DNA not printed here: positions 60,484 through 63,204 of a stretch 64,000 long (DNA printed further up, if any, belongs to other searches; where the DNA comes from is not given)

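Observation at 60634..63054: Decaheme OmcA/MtrC-family lipoprotein cytochrome carrying a collagen-like (Gly-X-Y)23 stalk, with no MtrA/MtrB partners nearby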

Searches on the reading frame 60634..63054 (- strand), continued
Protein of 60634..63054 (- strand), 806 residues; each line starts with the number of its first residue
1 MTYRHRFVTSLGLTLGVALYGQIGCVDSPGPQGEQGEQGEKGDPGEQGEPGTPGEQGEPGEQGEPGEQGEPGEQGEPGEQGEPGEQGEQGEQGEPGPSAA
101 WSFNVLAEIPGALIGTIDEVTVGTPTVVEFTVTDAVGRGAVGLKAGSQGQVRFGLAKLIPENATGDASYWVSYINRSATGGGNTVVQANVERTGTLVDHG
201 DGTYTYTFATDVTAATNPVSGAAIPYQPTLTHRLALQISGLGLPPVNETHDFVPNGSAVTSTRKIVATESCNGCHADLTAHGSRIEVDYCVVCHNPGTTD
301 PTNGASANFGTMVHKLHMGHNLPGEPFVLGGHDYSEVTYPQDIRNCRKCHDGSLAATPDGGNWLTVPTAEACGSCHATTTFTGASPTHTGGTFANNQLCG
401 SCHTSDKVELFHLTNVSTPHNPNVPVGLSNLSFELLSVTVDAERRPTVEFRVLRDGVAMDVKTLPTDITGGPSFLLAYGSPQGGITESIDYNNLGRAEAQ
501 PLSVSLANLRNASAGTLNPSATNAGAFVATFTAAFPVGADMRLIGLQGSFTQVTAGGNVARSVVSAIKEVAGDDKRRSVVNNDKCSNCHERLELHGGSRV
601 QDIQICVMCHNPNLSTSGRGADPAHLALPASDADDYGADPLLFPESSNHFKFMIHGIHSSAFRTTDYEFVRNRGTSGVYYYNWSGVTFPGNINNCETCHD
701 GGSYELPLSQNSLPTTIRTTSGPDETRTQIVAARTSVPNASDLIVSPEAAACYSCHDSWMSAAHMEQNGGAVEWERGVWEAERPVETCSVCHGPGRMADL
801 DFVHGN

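Call 24: search_solved_structures(query=window:60634-62805:-, max_evalue=0.00001, show_alignments=4)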
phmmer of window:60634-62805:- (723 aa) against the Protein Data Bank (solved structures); distinct sequences matched with E-value up to 0.00001: 11.
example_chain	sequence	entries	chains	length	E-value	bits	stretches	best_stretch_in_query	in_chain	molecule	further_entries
3pmq_A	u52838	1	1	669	2.5e-38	135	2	1-347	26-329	Decaheme cytochrome c MtrF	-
6r2q_C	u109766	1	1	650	2e-31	112.2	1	1-428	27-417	Decaheme c-type cytochrome, OmcA/MtrC family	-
6qyc_A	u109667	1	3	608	1.8e-30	109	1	37-464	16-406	Decaheme c-type cytochrome, OmcA/MtrC family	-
4lmh_A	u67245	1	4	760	2.4e-27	98.7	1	1-296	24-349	Extracellular iron oxide respiratory system surface decaheme cytochrome c component OmcA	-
3ucp_A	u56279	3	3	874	7e-24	87.2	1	102-322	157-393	UndA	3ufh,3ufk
8qbq_A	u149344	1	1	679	2.8e-20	75.3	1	90-382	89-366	Extracellular iron oxide respiratory system surface decaheme cytochrome c component MtrC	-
7o7g_A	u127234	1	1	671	3.1e-20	75.2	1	90-382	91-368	Extracellular iron oxide respiratory system surface decaheme cytochrome c component MtrC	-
7qth_A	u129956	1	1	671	4.8e-20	74.6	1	90-382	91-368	Extracellular iron oxide respiratory system surface decaheme cytochrome c component MtrC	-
8qbz_A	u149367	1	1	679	4.8e-20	74.6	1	90-381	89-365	Extracellular iron oxide respiratory system surface decaheme cytochrome c component MtrC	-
8qc9_A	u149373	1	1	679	6.6e-20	74.1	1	90-382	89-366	Extracellular iron oxide respiratory system surface decaheme cytochrome c component MtrC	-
9eov_A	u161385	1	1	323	4.3e-19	71.4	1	90-330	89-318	Extracellular iron oxide respiratory system surface decaheme cytochrome c component MtrC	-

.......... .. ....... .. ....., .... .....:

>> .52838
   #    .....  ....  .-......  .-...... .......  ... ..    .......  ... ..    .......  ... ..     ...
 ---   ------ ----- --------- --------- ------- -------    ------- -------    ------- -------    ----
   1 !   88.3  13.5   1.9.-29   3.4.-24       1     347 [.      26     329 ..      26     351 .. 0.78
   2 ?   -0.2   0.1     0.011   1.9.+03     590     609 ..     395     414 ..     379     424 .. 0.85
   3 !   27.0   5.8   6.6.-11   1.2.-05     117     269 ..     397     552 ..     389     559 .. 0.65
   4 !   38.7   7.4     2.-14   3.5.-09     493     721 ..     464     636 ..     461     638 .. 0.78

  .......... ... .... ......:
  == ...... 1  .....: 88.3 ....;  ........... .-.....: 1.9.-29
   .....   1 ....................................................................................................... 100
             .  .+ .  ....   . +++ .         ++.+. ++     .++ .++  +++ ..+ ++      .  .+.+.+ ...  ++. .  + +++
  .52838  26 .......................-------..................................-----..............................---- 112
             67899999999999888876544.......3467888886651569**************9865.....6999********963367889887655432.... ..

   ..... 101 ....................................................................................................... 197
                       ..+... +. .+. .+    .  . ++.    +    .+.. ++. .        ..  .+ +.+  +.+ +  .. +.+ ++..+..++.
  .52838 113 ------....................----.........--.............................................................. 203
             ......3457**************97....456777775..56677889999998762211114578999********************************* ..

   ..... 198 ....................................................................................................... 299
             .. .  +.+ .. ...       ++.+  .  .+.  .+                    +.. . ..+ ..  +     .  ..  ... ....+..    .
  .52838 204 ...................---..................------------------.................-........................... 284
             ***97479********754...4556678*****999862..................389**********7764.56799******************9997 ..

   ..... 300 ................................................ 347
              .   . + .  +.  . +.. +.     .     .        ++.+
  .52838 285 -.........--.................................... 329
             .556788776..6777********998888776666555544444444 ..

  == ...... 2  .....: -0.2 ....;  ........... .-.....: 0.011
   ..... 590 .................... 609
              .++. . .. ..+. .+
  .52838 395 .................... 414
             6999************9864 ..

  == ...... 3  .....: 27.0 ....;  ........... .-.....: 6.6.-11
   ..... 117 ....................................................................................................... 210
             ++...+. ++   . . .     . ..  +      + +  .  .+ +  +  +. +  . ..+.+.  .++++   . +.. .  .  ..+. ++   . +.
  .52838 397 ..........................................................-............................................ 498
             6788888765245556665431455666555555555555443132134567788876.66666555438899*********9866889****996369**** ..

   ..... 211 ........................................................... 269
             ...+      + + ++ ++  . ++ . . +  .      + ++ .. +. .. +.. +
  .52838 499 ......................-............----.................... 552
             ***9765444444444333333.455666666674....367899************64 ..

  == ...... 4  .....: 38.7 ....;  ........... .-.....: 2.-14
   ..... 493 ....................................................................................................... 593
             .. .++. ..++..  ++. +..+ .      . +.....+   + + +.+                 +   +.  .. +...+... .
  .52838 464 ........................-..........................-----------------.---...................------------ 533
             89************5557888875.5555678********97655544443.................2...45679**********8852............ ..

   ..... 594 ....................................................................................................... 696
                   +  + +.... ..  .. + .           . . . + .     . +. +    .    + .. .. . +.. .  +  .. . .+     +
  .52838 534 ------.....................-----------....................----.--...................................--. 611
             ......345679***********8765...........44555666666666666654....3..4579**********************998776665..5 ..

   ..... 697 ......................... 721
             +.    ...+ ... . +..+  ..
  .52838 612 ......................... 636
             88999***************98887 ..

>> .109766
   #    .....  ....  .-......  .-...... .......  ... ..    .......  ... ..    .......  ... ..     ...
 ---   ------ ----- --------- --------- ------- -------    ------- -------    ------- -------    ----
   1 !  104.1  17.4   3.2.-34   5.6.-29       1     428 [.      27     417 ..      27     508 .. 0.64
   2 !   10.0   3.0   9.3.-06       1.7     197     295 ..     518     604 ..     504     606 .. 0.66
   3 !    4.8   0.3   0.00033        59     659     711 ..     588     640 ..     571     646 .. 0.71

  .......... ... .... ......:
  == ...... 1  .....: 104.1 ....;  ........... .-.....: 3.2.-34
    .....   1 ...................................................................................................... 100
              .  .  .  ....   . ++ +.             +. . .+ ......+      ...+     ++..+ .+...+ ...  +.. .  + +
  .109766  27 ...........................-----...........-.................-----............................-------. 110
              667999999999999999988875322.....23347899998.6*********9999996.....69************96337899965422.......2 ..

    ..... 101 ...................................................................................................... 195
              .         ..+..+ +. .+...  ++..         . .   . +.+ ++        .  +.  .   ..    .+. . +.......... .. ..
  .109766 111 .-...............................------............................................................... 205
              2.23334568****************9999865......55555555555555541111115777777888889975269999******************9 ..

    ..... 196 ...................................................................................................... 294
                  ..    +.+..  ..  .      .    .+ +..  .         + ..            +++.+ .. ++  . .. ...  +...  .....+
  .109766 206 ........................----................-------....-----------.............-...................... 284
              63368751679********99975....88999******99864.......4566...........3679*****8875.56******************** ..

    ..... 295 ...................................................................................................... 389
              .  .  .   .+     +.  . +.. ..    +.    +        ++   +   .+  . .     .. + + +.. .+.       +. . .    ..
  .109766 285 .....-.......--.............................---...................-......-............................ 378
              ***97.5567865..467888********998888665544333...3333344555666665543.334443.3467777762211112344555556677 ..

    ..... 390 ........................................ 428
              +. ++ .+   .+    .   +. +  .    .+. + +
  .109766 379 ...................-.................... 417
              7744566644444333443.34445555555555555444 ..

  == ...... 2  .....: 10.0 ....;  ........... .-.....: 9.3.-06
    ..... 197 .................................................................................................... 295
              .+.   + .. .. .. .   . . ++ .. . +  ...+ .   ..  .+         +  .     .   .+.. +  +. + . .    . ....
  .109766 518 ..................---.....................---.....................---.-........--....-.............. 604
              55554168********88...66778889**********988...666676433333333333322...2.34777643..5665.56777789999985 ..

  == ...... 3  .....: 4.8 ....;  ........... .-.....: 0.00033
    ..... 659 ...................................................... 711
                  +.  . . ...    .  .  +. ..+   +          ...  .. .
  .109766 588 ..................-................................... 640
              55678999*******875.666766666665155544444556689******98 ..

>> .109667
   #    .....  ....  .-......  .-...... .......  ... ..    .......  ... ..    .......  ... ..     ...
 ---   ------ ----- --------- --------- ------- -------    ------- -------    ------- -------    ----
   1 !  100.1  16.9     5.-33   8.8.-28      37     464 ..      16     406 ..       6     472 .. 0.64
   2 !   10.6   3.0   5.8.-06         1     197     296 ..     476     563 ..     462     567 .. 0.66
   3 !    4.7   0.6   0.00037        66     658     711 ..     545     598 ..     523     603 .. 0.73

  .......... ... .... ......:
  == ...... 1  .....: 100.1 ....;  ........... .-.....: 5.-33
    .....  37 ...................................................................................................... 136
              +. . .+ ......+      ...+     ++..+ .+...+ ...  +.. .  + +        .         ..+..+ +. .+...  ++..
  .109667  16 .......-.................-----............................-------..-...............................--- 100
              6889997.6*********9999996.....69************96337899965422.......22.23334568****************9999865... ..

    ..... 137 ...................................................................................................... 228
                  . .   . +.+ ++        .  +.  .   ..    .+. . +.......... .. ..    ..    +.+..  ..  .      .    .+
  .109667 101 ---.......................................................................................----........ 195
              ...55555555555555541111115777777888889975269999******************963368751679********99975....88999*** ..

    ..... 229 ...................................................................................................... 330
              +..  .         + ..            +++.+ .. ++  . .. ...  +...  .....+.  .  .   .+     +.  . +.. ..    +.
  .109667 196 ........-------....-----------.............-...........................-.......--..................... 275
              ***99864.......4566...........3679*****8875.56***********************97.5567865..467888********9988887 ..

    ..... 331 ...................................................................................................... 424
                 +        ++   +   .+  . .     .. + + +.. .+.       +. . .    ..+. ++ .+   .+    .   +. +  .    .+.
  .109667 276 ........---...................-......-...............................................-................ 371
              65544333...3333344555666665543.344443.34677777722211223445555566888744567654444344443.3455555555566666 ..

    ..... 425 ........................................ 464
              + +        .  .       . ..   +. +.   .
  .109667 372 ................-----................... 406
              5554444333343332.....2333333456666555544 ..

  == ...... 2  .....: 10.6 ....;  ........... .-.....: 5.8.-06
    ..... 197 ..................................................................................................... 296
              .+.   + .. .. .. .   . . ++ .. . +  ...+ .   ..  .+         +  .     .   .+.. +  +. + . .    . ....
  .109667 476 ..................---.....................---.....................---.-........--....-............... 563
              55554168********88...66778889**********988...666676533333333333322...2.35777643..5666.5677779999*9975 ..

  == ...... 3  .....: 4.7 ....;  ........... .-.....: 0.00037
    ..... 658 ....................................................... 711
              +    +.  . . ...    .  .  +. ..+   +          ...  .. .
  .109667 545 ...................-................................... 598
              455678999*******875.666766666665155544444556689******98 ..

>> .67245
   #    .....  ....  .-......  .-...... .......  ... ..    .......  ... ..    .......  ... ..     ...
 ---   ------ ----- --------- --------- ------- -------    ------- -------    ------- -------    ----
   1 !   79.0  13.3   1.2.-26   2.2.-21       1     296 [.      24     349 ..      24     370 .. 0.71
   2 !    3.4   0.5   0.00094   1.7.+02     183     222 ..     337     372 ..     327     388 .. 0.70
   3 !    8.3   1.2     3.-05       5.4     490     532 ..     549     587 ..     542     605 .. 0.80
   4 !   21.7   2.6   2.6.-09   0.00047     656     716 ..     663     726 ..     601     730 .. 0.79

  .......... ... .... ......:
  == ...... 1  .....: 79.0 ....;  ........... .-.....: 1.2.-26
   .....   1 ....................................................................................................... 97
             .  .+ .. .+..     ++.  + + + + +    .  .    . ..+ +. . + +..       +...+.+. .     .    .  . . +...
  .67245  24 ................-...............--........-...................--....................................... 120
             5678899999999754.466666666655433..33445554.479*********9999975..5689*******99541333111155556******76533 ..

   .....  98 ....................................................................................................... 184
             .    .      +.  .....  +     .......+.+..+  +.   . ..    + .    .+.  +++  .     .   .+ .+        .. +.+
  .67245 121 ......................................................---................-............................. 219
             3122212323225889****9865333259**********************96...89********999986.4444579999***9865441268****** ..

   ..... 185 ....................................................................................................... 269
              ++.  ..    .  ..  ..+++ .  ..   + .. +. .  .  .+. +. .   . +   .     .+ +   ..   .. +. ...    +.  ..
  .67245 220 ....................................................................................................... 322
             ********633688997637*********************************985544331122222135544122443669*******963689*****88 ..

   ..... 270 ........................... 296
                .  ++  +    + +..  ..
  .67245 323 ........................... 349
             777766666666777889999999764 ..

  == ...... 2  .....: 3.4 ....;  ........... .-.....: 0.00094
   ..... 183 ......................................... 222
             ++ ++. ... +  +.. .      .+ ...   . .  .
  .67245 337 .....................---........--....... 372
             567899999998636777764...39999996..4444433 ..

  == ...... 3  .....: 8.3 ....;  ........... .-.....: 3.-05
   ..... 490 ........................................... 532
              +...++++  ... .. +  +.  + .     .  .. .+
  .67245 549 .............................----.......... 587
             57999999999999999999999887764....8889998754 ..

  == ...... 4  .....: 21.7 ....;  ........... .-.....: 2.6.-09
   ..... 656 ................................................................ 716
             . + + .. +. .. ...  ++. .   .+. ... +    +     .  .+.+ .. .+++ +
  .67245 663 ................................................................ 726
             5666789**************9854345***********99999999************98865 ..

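Call 41: find_encoding_contigs(protein=P0019, flank=10000, max_places=1)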
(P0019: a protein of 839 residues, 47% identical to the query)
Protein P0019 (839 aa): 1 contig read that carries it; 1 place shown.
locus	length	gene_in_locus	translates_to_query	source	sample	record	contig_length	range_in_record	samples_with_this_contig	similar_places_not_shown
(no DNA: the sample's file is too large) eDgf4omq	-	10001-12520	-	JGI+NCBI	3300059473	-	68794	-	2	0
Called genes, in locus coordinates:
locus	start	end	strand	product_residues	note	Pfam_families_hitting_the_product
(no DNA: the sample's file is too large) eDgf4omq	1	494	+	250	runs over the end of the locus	-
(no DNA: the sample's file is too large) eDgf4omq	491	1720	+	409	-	PF14240:YHYH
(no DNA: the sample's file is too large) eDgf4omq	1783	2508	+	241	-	-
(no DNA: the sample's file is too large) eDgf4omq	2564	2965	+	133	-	-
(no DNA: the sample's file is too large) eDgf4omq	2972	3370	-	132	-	-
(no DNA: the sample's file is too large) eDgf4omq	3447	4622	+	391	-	PF00072:Response_reg, PF02518:HATPase_c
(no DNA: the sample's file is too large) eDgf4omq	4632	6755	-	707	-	PF02254:TrkA_N (faint), PF22614:Slo-like_RCK, PF06241:Castor_Poll_mid, PF02080:TrkA_C (weak)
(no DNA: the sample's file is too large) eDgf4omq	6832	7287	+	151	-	PF00075:RNase_H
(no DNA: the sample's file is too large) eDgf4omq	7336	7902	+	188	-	PF22769:DCD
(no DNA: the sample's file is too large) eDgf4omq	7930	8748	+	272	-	-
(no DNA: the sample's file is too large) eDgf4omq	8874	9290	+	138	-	-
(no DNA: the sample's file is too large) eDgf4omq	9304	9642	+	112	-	PF00034:Cytochrom_C (weak), PF13442:Cytochrome_CBB3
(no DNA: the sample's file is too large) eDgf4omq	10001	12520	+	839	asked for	PF01391:Collagen (weak), PF14522:Cytochrome_C7 (faint), PF14537:Cytochrom_c3_2 (faint), PF22113:Mtrc-MtrF_II-IV_dom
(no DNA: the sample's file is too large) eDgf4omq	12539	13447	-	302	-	PF16697:Yop-YscD_cpl, PF00498:FHA, PF00990:GGDEF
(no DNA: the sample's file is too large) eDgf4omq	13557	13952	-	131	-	PF00571:CBS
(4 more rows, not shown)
